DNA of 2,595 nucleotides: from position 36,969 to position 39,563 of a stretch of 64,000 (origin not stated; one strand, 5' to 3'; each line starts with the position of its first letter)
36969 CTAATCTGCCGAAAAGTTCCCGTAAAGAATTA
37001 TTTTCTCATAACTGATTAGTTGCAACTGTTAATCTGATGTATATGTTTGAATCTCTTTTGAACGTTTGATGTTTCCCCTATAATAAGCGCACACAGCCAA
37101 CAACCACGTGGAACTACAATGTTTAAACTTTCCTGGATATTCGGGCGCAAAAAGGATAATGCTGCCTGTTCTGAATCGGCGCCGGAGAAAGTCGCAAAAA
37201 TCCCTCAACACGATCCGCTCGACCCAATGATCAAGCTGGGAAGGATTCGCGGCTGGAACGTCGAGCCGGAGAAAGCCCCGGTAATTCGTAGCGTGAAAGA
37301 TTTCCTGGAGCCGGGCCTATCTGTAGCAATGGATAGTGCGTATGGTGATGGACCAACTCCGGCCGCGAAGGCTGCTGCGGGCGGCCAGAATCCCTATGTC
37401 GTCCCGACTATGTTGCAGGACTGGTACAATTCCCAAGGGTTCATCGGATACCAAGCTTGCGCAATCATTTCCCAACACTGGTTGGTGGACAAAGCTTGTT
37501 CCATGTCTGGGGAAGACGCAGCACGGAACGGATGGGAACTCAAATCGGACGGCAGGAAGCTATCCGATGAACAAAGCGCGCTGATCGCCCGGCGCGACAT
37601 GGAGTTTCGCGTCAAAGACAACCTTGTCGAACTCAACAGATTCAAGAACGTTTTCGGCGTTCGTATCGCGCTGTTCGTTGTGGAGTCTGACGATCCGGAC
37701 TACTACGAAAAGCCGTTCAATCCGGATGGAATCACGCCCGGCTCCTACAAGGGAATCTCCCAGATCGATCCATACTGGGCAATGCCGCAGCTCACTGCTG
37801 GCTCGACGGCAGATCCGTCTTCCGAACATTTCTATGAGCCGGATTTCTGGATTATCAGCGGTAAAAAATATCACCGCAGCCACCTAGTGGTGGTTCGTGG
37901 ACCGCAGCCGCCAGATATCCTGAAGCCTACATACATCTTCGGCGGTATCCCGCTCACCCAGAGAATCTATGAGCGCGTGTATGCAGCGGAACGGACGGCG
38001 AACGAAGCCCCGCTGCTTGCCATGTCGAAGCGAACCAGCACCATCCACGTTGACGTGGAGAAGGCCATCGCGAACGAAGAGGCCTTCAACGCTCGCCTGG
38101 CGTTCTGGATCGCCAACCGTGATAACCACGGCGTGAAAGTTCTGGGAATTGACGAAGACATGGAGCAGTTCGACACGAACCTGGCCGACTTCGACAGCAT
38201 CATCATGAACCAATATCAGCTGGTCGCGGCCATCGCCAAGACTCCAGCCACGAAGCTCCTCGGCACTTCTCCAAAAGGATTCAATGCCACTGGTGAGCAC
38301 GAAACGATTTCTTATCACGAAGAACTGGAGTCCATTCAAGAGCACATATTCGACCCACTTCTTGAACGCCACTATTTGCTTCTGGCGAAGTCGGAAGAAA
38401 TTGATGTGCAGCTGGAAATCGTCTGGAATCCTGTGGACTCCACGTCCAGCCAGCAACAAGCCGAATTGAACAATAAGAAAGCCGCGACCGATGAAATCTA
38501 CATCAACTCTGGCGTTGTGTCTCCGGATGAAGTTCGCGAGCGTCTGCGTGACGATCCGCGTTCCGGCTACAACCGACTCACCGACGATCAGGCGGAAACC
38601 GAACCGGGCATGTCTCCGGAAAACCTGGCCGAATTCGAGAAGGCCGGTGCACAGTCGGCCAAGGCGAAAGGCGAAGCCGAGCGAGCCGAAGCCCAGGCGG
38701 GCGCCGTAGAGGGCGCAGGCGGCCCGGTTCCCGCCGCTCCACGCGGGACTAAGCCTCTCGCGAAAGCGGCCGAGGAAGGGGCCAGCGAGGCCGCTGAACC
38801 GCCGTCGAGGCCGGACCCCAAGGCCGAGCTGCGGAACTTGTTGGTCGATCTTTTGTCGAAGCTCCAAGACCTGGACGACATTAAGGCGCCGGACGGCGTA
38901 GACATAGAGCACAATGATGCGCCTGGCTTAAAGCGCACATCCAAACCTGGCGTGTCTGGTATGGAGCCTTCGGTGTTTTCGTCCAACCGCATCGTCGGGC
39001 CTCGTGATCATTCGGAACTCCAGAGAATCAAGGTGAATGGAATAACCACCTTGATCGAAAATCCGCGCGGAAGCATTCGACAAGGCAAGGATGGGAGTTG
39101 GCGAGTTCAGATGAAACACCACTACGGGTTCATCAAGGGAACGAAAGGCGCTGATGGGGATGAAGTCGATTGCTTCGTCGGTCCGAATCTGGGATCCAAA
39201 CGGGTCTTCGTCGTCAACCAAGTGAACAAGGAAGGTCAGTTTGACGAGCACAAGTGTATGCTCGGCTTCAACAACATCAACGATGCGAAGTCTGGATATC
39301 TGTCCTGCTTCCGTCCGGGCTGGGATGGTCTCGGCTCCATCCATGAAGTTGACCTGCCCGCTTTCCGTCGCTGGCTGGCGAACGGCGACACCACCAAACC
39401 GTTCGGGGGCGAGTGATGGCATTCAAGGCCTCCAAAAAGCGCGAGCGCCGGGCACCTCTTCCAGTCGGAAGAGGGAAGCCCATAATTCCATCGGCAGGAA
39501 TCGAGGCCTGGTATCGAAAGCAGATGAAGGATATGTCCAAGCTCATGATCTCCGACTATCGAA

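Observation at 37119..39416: Portal protein carries a C-terminal domain matching the inorganic pyrophosphatase signature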

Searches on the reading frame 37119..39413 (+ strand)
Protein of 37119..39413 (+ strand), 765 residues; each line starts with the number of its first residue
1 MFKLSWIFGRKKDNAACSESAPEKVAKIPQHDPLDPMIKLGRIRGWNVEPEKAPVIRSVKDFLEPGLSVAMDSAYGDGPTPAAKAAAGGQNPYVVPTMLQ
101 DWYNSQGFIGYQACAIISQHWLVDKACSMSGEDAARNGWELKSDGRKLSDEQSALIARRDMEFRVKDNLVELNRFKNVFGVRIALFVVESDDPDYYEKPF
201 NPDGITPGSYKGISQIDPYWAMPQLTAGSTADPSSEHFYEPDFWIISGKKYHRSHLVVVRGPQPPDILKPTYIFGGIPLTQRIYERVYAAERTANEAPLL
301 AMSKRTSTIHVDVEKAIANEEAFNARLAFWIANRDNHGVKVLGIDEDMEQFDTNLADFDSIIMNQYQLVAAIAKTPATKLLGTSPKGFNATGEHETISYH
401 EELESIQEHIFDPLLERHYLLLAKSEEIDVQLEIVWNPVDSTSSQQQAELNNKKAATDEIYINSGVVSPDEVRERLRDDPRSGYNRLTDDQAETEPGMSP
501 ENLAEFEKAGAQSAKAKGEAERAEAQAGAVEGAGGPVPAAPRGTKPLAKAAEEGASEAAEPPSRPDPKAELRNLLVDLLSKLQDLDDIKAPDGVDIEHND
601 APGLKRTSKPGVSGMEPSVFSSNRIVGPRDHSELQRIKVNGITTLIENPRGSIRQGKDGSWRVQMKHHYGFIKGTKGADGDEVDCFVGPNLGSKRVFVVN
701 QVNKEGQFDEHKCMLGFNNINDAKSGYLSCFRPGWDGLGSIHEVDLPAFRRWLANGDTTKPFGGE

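Call 3: search_protein_families(library=pfam, proteins=[window:37119-39413:+], max_evalue=1)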
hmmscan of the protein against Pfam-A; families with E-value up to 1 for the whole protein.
window:37119-39413:+ (765 aa): 3 families
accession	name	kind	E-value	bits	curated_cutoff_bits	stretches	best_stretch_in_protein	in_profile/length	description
PF06381.16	Phage_portal_3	-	6.1e-100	334.8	33.8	1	111-459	1-356/357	Phage portal protein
PF18823.6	InPase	-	3e-43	147.4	26.8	1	635-753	12-134/135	Inorganic Pyrophosphatase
PF00719.24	Pyrophosphatase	-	0.021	15.1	23.5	1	663-687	32-56/153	Inorganic pyrophosphatase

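Call 4: search_protein_families(library=phrogs, proteins=[window:37119-39413:+], max_evalue=0.01)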
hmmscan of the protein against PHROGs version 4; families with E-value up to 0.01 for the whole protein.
window:37119-39413:+ (765 aa): 17 families
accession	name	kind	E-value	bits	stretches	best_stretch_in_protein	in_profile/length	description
phrog_4660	-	head and packaging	0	1635.5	1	1-765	1-765/765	minor head protein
phrog_146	-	head and packaging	2.6e-92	311.6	1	66-521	19-465/587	portal protein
phrog_15528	-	head and packaging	8.5e-42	144.5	1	101-546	54-515/794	portal protein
phrog_4272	-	unknown function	9e-34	117.9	1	632-760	132-262/764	-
phrog_30335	-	unknown function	6.7e-31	107.3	1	636-764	772-903/2900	-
phrog_10089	-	moron, auxiliary metabolic gene and host takeover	3.8e-30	104.5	1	437-763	760-1032/4647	DarB-like antirestriction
phrog_20705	-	head and packaging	3e-29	102.8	1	636-760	32-161/690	virion structural protein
phrog_37402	-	unknown function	1.2e-28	99.8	1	635-758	1112-1244/2639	-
phrog_938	-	lysis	9.6e-28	96.8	1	634-763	1509-1646/2185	endolysin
phrog_30637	-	unknown function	1.2e-26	93.9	1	248-516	2-279/1119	-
phrog_5143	-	unknown function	8.2e-26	90.4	1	635-751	725-847/2204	-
phrog_33607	-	unknown function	4.8e-21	76.3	1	638-762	112-237/287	-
phrog_29900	-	unknown function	1.2e-20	74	1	635-753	778-902/1028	-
phrog_12751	-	unknown function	1.3e-10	41.9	1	276-482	11-224/283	-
phrog_2662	-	head and packaging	0.00015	21.5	1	421-561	354-479/717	portal protein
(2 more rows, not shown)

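Call 9: search_solved_structures(query=window:37119-39413:+, max_evalue=0.01, show_alignments=2)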
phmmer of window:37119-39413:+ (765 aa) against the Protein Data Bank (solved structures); distinct sequences matched with E-value up to 0.01: 4.
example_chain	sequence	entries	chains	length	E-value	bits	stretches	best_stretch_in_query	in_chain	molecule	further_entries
9b41_L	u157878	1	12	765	0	1758.8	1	1-765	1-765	gp19 Portal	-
8fvh_O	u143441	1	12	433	1.3e-294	982.6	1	96-528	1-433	E217 portal protein gp19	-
8hds_A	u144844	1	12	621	1.1e-16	63.5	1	119-533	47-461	Pam3 portal protein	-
7kln_A1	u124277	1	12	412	2.1e-08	36.1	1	232-414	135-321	Portal protein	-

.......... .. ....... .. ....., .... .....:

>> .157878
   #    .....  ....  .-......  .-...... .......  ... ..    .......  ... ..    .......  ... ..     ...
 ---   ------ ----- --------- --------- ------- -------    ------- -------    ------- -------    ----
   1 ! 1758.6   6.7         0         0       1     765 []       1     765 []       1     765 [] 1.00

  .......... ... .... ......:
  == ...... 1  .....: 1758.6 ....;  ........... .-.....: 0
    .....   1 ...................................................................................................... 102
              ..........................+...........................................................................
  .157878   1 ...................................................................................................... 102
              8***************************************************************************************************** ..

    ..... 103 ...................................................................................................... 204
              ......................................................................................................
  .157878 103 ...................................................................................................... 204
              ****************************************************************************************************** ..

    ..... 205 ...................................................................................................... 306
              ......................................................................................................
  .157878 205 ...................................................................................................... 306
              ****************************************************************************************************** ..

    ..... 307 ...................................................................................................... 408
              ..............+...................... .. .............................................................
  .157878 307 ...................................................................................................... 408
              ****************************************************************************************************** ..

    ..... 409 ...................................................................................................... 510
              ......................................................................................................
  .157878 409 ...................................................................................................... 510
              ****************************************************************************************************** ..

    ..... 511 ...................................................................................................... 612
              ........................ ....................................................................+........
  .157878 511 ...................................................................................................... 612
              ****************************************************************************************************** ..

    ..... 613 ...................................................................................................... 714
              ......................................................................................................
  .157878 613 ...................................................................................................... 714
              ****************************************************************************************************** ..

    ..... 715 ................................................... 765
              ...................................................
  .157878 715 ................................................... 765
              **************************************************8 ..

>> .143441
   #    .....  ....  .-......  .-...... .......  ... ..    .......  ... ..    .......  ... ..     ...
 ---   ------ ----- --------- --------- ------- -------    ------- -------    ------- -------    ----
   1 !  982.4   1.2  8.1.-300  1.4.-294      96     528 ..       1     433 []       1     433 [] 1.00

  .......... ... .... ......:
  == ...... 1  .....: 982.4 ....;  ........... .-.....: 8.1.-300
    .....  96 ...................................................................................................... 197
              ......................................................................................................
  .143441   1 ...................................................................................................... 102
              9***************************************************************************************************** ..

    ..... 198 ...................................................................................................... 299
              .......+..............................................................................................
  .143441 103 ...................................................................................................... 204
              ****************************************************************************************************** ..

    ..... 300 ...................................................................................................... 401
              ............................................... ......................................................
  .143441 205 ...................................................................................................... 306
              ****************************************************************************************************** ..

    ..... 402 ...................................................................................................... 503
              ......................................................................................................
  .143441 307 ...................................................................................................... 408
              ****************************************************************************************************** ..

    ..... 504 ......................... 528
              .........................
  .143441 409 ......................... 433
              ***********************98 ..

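Call 76: predict_structure(alignment_id=A4)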
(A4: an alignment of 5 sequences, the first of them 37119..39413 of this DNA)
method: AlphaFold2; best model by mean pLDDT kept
length: 765 residues; sequences in the alignment: 5
mean_pLDDT: 47.4   pTM: 0.36
mean pLDDT of the five models: 47.4, 44.9, 44.4, 37.1, 34.7
residues with pLDDT >= 90: 1; 70-90: 186; 50-70: 115; < 50: 463
segments of 3 or more residues with pLDDT < 50: 1-127, 177-179, 263-398, 439-455, 467-575, 577-631, 655-665
pLDDT, mean of each block of 10 residues (from residue 1): 29 24 25 29 28 29 28 22 24 29 31 35 48 68 72 86 82 57 82 85 82 74 67 58 81 81 43 40 31 25 22 31 38 27 23 26 29 29 29 38 70 87 85 68 39 49 48 42 33 28 32 30 28 27 25 21 33 43 35 24 22 21 30 57 60 44 51 60 72 80 81 83 78 69 82 68 68
secondary structure, 60 per line:
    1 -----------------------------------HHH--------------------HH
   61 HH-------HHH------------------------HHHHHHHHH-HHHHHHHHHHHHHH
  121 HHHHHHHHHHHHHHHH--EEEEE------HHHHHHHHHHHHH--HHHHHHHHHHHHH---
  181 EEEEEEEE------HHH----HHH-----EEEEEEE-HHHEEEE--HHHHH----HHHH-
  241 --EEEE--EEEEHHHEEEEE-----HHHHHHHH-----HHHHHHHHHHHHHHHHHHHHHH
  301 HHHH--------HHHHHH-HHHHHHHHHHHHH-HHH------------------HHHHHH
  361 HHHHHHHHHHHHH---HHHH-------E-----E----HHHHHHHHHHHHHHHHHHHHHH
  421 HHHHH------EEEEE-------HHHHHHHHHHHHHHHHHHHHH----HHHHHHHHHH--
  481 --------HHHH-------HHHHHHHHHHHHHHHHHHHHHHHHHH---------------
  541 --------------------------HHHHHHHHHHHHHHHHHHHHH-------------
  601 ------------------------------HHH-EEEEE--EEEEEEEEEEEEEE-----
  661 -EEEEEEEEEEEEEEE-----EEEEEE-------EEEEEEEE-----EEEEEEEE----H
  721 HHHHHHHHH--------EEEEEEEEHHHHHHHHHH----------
elements in order (helices of 4 or more, strands of 3 or more residues): H59-62 H97-105 H107-136 E139-143 H150-162 H165-177 E181-188 E210-216 E221-224 H227-231 H236-239 E243-246 E249-252 E256-260 H266-273 H279-304 H313-318 H320-332 H355-373 H377-380 H399-425 E432-436 H444-464 H469-478 H489-492 H500-525 H567-587 E635-639 E642-655 E662-676 E682-687 E695-702 E708-715 H720-729 E738-745 H746-755
